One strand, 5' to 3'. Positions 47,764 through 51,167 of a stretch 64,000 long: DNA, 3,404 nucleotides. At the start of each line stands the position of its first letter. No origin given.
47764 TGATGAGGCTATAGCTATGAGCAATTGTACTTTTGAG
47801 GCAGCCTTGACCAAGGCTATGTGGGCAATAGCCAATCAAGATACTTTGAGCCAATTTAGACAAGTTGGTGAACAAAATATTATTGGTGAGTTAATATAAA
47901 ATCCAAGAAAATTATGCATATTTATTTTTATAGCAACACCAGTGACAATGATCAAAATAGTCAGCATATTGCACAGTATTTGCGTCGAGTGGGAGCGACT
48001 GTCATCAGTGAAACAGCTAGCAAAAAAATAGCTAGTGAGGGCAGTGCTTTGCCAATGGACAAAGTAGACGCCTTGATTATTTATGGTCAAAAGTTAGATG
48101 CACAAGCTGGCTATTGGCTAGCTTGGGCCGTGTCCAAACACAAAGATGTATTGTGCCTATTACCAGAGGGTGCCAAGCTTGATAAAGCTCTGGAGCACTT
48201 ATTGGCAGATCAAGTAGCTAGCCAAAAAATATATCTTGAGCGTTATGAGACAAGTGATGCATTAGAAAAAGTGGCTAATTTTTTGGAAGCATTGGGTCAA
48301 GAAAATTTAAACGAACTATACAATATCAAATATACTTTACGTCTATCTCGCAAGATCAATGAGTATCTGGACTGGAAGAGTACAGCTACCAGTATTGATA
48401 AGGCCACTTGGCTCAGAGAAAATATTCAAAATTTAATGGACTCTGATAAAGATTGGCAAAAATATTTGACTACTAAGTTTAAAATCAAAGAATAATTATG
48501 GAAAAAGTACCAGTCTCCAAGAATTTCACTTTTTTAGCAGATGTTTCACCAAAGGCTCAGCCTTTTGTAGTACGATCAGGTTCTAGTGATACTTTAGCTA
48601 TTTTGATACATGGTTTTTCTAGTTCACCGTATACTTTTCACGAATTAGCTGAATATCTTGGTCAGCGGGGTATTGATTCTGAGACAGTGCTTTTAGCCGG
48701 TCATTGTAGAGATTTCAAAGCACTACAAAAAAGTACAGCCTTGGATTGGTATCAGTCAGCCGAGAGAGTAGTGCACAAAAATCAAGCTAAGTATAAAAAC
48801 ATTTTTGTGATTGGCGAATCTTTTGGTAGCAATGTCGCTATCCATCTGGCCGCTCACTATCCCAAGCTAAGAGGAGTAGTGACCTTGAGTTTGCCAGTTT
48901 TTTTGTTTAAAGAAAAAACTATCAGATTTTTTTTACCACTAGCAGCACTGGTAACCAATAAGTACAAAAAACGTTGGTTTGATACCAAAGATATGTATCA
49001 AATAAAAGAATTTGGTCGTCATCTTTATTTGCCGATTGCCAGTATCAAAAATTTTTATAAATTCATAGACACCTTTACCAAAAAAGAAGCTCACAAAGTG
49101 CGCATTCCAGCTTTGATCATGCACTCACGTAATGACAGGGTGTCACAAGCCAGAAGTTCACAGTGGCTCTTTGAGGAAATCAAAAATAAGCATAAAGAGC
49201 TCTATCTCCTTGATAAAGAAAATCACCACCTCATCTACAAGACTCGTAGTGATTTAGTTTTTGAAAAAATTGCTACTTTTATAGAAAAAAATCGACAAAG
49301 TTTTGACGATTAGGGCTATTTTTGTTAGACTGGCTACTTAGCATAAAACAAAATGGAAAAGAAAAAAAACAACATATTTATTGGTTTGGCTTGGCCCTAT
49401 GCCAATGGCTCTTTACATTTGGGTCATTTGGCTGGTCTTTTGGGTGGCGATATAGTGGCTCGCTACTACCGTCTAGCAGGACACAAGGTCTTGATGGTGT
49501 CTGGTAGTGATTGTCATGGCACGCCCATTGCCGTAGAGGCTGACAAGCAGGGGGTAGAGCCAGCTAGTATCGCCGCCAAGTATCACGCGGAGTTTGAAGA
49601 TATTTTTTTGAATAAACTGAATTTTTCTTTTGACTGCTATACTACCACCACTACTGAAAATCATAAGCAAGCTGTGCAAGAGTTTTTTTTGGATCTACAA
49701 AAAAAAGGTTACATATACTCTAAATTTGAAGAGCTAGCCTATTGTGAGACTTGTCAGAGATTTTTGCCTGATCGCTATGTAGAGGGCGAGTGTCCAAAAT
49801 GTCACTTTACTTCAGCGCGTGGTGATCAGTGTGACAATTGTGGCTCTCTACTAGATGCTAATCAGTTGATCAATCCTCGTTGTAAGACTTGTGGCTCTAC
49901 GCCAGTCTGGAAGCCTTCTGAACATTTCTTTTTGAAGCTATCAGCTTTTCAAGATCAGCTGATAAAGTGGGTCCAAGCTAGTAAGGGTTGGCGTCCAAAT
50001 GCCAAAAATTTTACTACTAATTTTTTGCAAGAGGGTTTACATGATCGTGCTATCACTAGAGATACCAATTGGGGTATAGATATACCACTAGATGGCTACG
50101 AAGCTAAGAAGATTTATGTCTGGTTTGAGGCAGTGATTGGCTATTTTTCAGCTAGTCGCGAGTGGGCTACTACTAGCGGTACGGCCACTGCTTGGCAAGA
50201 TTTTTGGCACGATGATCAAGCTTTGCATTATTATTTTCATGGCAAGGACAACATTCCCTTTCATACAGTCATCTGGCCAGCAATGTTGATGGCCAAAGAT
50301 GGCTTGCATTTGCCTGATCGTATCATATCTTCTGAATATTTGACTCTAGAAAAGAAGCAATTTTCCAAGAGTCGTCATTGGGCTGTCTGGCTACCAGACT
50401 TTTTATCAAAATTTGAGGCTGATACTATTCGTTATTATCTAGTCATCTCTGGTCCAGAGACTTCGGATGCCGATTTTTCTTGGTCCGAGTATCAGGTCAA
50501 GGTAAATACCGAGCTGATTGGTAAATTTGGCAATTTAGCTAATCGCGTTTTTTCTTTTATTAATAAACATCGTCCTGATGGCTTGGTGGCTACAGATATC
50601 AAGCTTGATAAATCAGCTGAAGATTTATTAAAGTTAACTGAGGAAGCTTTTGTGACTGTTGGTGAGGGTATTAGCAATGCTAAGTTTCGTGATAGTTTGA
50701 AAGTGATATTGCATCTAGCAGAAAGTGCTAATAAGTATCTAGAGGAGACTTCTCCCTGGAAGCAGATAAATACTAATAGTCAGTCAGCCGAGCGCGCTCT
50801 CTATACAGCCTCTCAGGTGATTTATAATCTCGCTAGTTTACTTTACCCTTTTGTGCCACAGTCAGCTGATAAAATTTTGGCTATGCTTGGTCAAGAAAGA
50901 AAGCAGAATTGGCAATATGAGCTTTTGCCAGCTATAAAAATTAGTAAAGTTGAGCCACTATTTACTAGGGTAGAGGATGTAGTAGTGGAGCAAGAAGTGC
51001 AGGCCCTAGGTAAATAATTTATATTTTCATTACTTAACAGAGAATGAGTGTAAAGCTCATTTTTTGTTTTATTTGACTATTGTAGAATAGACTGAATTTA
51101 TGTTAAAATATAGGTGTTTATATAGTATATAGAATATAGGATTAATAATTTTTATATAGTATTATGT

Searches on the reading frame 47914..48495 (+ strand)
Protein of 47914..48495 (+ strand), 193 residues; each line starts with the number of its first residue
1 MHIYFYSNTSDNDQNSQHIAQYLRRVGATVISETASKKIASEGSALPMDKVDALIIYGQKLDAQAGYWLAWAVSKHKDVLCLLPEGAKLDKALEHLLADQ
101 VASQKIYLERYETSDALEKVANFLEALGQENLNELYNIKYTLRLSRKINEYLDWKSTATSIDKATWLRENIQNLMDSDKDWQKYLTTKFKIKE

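Call 7: search_protein_families(library=pfam, proteins=[window:47914-48495:+])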
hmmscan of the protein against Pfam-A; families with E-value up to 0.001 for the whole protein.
window:47914-48495:+ (193 aa): 0 families

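Call 73: search_protein_families(library=pfam, proteins=[window:47914-48495:+], max_evalue=0.1)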
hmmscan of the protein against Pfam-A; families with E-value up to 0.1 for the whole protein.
window:47914-48495:+ (193 aa): 3 families
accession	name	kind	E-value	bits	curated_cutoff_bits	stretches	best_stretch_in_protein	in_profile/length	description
PF16810.10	RXLR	-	0.016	16.1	26.9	1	78-137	77-128/141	RXLR phytopathogen effector protein, Avirulence activity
PF15735.10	DUF4683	-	0.03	14.5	27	1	100-182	155-236/411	Domain of unknown function (DUF4683)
PF13156.12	Mrr_cat_2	-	0.1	13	22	0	116-188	59-124/127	Restriction endonuclease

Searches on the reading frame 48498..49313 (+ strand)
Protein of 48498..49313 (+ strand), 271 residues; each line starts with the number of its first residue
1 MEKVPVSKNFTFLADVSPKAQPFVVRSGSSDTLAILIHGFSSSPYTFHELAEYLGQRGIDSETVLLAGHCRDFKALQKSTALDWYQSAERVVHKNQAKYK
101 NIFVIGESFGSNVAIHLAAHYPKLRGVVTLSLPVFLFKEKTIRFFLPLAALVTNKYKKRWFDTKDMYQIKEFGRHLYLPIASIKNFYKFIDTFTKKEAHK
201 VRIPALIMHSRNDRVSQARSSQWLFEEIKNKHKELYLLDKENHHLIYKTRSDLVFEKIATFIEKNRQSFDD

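Call 63: search_protein_families(library=pfam, proteins=[window:48498-49313:+])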
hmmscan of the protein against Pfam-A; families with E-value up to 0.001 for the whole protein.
window:48498-49313:+ (271 aa): 7 families
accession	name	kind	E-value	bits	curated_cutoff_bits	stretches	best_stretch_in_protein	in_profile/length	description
PF12146.15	Hydrolase_4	-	3.1e-20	73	27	1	32-246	5-235/239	Serine aminopeptidase, S33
PF00561.26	Abhydrolase_1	-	2.5e-11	44.1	25.8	1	35-135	4-107/245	alpha/beta hydrolase fold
PF12697.13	Abhydrolase_6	-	2.6e-07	32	26.3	1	35-247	2-207/217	Alpha/beta hydrolase family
PF12740.14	PETase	-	4.2e-05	23.5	28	0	195-249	161-216/263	PET hydrolase-like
PF00326.27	Peptidase_S9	-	0.00046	20.2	22.6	0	80-265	44-209/213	Prolyl oligopeptidase family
PF20408.4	Abhydrolase_11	-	0.00047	20.4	27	0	85-135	61-110/193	Alpha/beta hydrolase domain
PF06821.19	Ser_hydrolase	-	0.00089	19.6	22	0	186-229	99-142/172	Serine hydrolase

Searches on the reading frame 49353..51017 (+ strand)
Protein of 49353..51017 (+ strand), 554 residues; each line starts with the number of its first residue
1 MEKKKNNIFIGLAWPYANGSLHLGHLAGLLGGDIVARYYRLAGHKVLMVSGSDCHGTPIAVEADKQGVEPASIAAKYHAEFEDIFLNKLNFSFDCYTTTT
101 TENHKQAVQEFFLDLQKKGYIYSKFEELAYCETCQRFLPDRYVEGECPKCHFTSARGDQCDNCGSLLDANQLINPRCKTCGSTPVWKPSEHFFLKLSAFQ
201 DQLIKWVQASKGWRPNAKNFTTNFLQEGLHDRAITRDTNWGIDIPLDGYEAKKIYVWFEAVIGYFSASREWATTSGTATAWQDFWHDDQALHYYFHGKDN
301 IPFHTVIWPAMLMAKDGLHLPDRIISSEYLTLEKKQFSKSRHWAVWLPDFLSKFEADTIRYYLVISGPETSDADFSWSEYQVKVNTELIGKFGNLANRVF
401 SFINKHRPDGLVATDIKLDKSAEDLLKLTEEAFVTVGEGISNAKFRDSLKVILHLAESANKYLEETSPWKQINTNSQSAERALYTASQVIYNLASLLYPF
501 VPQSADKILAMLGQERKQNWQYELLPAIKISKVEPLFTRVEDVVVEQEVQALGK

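Call 63: search_protein_families(library=pfam, proteins=[window:49353-51017:+])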
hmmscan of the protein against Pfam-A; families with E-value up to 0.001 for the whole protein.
window:49353-51017:+ (554 aa): 5 families
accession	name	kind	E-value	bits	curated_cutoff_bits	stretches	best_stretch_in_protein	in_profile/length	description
PF09334.17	tRNA-synt_1g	-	1.5e-150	501.8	20.1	1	9-399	2-390/391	tRNA synthetases class I (M)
PF00133.28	tRNA-synt_1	-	2.9e-22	79.5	22.7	1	3-249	20-248/414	tRNA synthetases class I (I, L, M and V)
PF19303.5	Anticodon_3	-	1.1e-09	38.8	23.5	1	436-528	25-116/152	Anticodon binding domain of methionyl tRNA ligase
PF01406.26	tRNA-synt_1e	-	5.9e-09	36.1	27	1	17-126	19-126/301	tRNA synthetases class I (C) catalytic domain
PF08264.19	Anticodon_1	-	7.9e-07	29.5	25.1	1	425-516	4-97/148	Anticodon-binding domain of tRNA ligase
